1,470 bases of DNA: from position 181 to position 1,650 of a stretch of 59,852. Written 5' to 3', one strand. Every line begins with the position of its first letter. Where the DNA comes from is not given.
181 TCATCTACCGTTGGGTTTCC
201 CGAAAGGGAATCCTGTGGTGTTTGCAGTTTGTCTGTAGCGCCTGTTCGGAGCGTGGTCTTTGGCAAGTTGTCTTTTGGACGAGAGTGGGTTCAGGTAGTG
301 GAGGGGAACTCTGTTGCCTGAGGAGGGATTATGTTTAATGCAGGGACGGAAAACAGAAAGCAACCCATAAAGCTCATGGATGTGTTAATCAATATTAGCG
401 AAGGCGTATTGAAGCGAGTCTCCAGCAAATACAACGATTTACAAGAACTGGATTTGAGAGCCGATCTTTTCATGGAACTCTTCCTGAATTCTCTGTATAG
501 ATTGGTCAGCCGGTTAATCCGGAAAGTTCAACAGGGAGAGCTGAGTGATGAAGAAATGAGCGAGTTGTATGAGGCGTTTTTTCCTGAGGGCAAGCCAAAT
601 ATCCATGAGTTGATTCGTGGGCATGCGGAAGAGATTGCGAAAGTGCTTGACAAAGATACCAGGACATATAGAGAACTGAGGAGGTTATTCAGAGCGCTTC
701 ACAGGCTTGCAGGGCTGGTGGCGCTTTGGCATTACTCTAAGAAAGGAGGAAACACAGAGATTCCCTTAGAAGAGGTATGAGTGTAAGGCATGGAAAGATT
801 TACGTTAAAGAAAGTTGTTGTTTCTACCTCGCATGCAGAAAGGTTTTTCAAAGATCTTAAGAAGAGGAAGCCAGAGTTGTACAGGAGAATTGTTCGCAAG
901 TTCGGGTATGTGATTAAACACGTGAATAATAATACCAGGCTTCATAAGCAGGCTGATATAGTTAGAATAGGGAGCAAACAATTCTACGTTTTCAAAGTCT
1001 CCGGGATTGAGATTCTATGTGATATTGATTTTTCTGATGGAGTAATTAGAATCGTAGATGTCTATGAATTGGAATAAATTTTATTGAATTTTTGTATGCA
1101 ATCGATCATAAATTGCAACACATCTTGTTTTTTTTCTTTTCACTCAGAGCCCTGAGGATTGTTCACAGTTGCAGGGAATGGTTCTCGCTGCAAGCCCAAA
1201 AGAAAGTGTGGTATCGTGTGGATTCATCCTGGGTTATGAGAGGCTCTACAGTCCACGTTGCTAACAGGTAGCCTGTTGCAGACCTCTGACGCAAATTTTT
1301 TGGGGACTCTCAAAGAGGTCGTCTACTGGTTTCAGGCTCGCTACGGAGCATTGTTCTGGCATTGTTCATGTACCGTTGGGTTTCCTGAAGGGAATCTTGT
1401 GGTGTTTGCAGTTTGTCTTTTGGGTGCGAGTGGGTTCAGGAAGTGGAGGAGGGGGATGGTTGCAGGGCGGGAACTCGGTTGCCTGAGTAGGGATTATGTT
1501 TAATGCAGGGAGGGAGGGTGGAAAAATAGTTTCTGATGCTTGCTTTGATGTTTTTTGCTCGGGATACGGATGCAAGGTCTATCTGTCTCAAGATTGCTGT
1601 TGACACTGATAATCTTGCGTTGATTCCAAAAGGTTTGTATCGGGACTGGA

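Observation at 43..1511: Two copies of a ~300-nt conserved, hairpin-rich module, each directly upstream of an unrelated two-gene cassette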

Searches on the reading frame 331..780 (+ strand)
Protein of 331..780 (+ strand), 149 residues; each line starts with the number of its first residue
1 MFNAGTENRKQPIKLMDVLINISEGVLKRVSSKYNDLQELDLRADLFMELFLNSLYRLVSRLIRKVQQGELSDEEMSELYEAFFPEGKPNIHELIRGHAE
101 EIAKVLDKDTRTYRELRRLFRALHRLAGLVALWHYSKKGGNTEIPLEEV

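Call 6: search_protein_families(library=pfam, proteins=[window:331-780:+], max_evalue=0.1)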
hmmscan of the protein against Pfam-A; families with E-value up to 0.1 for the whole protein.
window:331-780:+ (149 aa): 2 families
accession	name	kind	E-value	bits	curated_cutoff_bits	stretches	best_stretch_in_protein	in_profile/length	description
PF13384.12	HTH_23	-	0.078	13.3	24.6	0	100-129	21-49/50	Homeodomain-like domain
PF07693.20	KAP_NTPase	-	0.088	12.5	20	0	50-129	228-292/293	KAP family P-loop domain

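Call 7: search_protein_families(library=ncbifam, proteins=[window:331-780:+], max_evalue=0.1)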
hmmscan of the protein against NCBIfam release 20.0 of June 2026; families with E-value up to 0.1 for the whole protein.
window:331-780:+ (149 aa): 0 families

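Call 9: find_encoding_contigs(protein=window:331-780:+, flank=10000, max_places=10)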
Protein window:331-780:+ (149 aa): 3 contigs read that carry it; 2 places shown.
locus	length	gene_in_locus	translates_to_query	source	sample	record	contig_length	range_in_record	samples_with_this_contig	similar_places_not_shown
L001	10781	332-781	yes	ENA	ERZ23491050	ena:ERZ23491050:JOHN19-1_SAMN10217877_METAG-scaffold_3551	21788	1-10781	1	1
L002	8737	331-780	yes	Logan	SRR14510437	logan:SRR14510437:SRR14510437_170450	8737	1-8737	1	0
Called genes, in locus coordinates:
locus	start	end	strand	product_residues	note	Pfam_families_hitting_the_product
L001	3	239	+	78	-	?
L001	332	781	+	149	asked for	-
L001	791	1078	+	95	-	-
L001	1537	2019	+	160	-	-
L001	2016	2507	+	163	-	-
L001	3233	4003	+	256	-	-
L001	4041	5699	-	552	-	PF00676:E1_dh, PF13292:DXP_synthase_N (weak), PF02779:Transket_pyr, PF02780:Transketolase_C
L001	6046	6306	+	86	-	-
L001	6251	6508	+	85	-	PF01649:Ribosomal_S20p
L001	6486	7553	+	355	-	PF00849:PseudoU_synth_2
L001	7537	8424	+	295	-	PF00561:Abhydrolase_1 (faint), PF12697:Abhydrolase_6, PF01738:DLH (faint), PF12146:Hydrolase_4 (faint)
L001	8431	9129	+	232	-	PF01578:Cytochrom_C_asm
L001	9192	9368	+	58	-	-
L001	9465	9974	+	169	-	-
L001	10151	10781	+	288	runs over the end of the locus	PF17848:Zn_ribbon_ACC, PF01039:Carboxyl_trans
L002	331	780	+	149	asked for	-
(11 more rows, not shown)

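Call 27: find_homologous_proteins(query=window:331-777:+, max_evalue=0.01)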
Query window:331-777:+ (149 aa): 1 proteins with E <= 0.01 among 76 candidates.
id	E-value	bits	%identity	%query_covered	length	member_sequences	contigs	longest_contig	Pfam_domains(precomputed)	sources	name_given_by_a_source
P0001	9.6e-91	319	100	100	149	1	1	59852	-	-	-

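Call 39: search_protein_families(library=padloc, proteins=[window:331-780:+], max_evalue=1)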
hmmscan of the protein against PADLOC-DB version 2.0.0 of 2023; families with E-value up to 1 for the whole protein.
window:331-780:+ (149 aa): 0 families

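Call 40: search_protein_families(library=phrogs, proteins=[window:331-780:+], max_evalue=1)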
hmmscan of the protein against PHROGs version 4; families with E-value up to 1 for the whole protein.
window:331-780:+ (149 aa): 3 families
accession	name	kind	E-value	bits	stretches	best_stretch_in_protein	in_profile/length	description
phrog_24084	-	unknown function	0.032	15.3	1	63-82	20-39/54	-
phrog_2966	-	unknown function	0.043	15.1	1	105-125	22-42/53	-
phrog_18116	-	unknown function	0.05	14.8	1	64-125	31-91/185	-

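Call 58: predict_structure(protein=window:331-777:+)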
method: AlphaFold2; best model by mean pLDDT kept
length: 149 residues; sequences in the alignment: 1
mean_pLDDT: 69.7   pTM: 0.62
mean pLDDT of the five models: 69.7, 66.0, 55.1, 54.2, 49.2
residues with pLDDT >= 90: 8; 70-90: 69; 50-70: 53; < 50: 19
segments of 3 or more residues with pLDDT < 50: 1-13
pLDDT, mean of each block of 10 residues (from residue 1): 38 55 64 52 68 84 90 86 76 70 62 80 88 79 51
secondary structure, 60 per line:
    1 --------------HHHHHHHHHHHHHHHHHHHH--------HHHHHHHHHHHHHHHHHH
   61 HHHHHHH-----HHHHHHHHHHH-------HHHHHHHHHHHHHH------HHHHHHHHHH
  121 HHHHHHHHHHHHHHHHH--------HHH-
elements in order: H15-34 H43-67 H73-83 H91-104 H111-137

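Call 65: fold_search(model_id=the predicted structure, library=pdb)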
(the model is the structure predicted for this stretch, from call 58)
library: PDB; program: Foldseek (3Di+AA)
matches with E <= 10: 239; with E <= 0.001: 0
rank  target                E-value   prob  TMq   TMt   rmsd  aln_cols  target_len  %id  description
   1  1nwm                  3.2e-01  0.63  0.32  0.40   9.3       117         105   15  GAT domain of human GGA1 (released 2003-03-25)
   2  4gzu_A                4.1e-01  0.18  0.22  0.09  19.1       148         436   11  Crystal structure of the DH-PH-PH domain of FARP2 (released 2013-03-13)
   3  4l8i_A                6.6e-01  0.14  0.20  0.24  17.2       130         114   13  Crystal structure of RSV epitope scaffold FFL_005 (released 2014-02-12)
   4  2fup                  7.0e-01  0.28  0.30  0.33  10.7       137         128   11  Crystal structure of a putative flagella synthesis protein flgn (pa3352) from pseudomonas aeruginosa at 1.48 A resolutio (released 2006-02-28)
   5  3u9j_A                1.6e+00  0.14  0.26  0.24  12.0       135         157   15  Crystal structure of oxidized human FBXL5 hemerythrin like domain (released 2012-02-22)
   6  5k7v_A                1.9e+00  0.33  0.38  0.25   5.9       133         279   16  Computational Design of Self-Assembling Cyclic Protein Homooligomers (released 2017-04-12)
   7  9az6_F                1.9e+00  0.16  0.31  0.27   9.3       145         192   10  F-actin-Talin(R13-DD) complex (released 2025-02-12)
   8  9hnh                  1.9e+00  0.08  0.19  0.19  16.3       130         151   12  A7 Synthetic Alpha solenoid Protein (released 2025-12-03)
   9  4rhp_B                2.2e+00  0.10  0.27  0.22  12.5       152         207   12  Crystal structure of human COQ9 in complex with a phospholipid, Northeast Structural Genomics Consortium Target HR5043 (released 2014-10-22)
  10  6r2g_A                2.2e+00  0.09  0.22  0.22  23.2       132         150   11  Crystal structure of a single-chain protein mimetic of the gp41 NHR trimer in complex with the synthetic CHR peptide C (released 2019-07-10)
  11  8rz0_G                2.3e+00  0.25  0.34  0.46   5.9        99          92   11  Synthetic immunogen RH5-34EM bound to monoclonal antibody R5.016 (released 2024-07-17)
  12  3uul_A                2.3e+00  0.10  0.24  0.29  11.6       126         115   17  Crystal Structure of first N-terminal utrophin spectrin repeat (released 2012-09-19)
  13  3kav_A                2.4e+00  0.15  0.26  0.34   9.5       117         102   16  Crystal Structure of THE MUTANT (L80M) PA2107 PROTEIN from Pseudomonas aeruginosa, Northeast Structural Genomics Conso (released 2009-10-27)
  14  7m5t_MODEL_1_A        2.6e+00  0.14  0.26  0.35   8.4       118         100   12  Solution NMR structure of de novo designed protein 0515 (released 2021-12-15)
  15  6awl_B                2.6e+00  0.09  0.26  0.22  10.9       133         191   12  Crystal structure of human Coq9 (released 2019-02-06)
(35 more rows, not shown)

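Call 95: list_cluster_members(proteins=[window:331-777:+, window:790-1074:+, window:1536-2015:+, window:2015-2503:+])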
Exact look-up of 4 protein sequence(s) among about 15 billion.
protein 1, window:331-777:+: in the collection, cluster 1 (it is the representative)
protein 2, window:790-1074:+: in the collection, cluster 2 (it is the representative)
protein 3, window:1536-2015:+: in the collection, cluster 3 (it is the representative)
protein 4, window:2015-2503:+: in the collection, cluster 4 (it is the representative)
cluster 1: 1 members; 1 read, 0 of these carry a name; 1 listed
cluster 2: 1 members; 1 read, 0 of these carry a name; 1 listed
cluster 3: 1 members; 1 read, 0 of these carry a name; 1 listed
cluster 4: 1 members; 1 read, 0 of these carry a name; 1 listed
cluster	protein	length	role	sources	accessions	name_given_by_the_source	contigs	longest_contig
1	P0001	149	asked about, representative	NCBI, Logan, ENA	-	-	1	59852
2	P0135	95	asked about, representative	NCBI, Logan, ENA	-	-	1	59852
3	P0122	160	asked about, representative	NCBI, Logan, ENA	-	-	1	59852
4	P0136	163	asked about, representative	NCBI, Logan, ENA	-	-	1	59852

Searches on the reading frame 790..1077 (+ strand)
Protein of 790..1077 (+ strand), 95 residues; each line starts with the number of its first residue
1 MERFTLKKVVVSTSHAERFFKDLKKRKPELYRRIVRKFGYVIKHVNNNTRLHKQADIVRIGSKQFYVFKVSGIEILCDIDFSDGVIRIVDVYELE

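Call 6: search_protein_families(library=pfam, proteins=[window:790-1077:+], max_evalue=0.1)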
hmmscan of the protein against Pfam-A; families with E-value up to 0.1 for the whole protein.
window:790-1077:+ (95 aa): 1 family
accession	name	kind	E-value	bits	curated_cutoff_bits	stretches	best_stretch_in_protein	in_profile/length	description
PF05016.21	ParE_toxin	-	0.023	15.7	23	1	17-91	5-82/89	ParE toxin of type II toxin-antitoxin system, parDE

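Call 7: search_protein_families(library=ncbifam, proteins=[window:790-1077:+], max_evalue=0.1)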
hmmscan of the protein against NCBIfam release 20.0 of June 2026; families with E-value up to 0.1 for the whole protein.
window:790-1077:+ (95 aa): 0 families

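Call 39: search_protein_families(library=padloc, proteins=[window:790-1077:+], max_evalue=1)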
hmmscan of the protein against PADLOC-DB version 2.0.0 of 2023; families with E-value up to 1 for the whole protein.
window:790-1077:+ (95 aa): 0 families

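Call 40: search_protein_families(library=phrogs, proteins=[window:790-1077:+], max_evalue=1)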
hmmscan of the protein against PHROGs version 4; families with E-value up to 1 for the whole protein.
window:790-1077:+ (95 aa): 3 families
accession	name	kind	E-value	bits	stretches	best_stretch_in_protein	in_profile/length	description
phrog_1213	-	moron, auxiliary metabolic gene and host takeover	0.008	17.7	1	15-91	7-80/88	RelE-like toxin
phrog_34040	-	unknown function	0.19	13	1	14-42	56-83/93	-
phrog_38674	-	unknown function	0.32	12.2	1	23-36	19-32/40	-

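Call 42: search_solved_structures(query=window:790-1077:+, max_evalue=10)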
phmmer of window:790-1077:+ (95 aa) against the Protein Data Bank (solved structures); distinct sequences matched with E-value up to 10: 2.
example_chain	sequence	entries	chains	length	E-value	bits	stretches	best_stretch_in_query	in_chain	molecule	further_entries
6pnr_A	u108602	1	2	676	0.016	18.8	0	16-88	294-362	Alpha-glucosidase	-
9r1o_A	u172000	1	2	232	0.89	13.2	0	5-58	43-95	sc-apCC-6-DPH-NR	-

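Call 47: find_related_loci(query=window:790-1074:+, collection=viral_contigs, flank=3000)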
Query window:790-1074:+ (95 aa) in viral_contigs; peptide patterns used: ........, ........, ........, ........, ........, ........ (x = any residue, [..] = any of these).
26 stretches matched a pattern, but none encodes a relative of the query by tblastn (E <= 1e-3).

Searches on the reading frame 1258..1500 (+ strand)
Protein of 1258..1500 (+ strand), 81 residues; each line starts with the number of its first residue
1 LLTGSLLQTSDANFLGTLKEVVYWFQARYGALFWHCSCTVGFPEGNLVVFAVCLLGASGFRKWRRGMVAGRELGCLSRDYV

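Call 17: find_homologous_proteins(query=A2, max_evalue=0.01)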
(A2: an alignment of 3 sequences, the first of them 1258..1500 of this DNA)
Query A2 (3 sequences): 18 candidates shared short words with the query, none scored E <= 0.01.
